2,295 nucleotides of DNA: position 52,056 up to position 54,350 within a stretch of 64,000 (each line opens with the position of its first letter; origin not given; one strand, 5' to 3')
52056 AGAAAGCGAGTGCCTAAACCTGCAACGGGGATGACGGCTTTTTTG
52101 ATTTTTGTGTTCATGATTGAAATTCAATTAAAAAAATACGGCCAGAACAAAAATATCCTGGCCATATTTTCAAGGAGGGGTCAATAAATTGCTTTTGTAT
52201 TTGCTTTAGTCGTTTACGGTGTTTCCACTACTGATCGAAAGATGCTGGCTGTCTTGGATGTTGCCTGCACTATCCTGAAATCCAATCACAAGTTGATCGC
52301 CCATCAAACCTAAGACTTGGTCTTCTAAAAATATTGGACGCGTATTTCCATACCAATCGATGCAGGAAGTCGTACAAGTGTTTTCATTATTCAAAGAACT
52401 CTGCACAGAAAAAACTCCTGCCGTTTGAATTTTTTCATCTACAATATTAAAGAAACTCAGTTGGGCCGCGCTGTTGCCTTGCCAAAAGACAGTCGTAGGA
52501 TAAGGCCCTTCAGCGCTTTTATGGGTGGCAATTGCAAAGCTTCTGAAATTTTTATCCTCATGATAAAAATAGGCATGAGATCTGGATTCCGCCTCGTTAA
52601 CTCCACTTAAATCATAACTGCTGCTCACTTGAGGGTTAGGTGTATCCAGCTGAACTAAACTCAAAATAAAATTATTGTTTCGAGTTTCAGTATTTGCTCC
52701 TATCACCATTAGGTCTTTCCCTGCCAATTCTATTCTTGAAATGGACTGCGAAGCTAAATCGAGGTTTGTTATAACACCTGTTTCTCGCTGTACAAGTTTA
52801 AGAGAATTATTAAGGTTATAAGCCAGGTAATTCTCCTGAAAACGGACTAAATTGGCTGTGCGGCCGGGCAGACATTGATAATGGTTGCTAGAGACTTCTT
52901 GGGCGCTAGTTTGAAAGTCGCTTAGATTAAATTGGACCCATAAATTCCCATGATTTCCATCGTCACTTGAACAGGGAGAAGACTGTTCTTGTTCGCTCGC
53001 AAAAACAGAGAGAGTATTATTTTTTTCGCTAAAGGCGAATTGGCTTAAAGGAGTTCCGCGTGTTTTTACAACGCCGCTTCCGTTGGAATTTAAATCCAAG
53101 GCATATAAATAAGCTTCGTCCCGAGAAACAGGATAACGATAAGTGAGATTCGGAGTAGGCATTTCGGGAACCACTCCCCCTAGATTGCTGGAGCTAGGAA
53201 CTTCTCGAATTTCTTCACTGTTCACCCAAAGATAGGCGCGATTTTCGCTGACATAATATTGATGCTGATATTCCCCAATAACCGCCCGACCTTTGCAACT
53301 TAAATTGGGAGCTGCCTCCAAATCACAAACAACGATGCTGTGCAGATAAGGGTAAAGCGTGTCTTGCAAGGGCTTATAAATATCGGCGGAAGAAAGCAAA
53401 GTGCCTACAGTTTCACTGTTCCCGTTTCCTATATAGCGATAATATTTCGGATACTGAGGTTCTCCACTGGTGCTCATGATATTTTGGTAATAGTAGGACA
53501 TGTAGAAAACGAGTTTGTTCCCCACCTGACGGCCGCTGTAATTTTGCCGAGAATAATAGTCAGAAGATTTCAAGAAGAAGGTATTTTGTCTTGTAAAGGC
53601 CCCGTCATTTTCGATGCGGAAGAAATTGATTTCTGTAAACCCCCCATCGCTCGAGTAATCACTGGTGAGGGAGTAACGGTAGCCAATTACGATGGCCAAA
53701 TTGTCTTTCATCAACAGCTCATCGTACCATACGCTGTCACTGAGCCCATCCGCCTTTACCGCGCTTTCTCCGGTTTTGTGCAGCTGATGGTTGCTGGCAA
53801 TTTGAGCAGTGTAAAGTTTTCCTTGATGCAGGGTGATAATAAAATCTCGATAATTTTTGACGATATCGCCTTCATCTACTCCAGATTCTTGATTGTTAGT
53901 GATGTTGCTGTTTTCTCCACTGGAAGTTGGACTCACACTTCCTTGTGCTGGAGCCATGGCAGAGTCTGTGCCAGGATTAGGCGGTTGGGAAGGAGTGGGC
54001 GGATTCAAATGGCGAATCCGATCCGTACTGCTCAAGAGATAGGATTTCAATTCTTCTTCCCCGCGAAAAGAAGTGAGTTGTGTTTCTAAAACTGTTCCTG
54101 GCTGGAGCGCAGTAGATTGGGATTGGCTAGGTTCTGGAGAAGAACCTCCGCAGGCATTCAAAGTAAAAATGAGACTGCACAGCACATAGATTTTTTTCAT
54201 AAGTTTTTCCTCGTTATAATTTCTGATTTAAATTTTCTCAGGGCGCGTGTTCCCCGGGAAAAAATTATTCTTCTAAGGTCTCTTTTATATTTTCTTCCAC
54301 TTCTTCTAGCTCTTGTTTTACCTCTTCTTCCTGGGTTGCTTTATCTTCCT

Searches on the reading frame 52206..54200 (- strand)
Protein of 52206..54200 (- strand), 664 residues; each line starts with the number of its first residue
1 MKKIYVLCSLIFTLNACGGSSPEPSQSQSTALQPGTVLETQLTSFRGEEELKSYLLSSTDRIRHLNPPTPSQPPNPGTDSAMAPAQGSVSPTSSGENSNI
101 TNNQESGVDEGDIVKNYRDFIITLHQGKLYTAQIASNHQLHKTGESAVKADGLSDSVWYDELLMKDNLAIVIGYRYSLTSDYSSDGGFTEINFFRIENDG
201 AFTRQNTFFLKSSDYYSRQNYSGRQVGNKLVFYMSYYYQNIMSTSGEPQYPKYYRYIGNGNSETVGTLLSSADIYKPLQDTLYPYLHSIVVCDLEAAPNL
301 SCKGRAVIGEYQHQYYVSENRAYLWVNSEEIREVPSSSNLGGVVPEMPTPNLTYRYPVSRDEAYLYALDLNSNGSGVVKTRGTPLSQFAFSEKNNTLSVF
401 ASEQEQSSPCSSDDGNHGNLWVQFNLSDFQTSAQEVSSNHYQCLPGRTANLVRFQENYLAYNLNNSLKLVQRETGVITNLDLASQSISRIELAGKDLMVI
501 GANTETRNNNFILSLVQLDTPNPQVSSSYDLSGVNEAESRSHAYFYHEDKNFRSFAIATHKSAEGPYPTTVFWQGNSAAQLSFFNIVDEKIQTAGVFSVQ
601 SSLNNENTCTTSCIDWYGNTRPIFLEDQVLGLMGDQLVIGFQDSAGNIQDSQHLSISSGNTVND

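Call 36: search_protein_families(library=pfam, proteins=[window:52206-54200:-], max_evalue=0.00001)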
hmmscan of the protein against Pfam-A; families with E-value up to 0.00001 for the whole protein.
window:52206-54200:- (664 aa): 1 family
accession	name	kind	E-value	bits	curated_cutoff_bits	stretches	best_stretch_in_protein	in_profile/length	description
PF09826.15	Beta_propel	-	1.2e-22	80.9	22.4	1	101-404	4-275/495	Beta propeller domain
